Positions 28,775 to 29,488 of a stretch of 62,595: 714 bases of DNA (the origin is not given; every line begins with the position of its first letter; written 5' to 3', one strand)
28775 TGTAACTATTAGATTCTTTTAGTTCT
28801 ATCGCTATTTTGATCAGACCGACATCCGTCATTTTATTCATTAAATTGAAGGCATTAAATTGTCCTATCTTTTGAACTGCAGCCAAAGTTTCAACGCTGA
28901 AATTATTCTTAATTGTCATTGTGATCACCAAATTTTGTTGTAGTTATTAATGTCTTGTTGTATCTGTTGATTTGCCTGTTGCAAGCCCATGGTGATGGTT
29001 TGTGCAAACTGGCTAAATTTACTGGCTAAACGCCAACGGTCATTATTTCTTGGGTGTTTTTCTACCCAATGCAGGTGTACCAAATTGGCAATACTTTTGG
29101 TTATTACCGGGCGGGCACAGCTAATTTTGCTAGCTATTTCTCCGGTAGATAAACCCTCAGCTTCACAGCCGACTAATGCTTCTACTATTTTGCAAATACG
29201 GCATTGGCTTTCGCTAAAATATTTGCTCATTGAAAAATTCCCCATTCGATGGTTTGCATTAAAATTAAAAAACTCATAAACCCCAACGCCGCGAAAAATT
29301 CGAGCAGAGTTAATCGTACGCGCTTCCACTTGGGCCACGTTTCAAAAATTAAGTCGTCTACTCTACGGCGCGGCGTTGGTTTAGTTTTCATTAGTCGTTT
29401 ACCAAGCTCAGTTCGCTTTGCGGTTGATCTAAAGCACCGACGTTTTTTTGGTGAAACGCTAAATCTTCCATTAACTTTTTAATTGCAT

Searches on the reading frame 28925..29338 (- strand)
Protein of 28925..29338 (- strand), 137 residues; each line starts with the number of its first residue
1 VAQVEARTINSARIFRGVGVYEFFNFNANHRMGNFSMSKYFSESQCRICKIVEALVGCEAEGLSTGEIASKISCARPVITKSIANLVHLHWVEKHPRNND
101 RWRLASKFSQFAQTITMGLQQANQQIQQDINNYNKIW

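Call 33: search_protein_families(library=phrogs, proteins=[window:28925-29338:-], max_evalue=0.001)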
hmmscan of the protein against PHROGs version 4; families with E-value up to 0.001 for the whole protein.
window:28925-29338:- (137 aa): 2 families
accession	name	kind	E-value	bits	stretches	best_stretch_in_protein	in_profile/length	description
phrog_1368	-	transcription regulation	6.5e-18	65.4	1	37-134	2-97/101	transcriptional regulator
phrog_11961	-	unknown function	6.5e-05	23.6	1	36-130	26-122/150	-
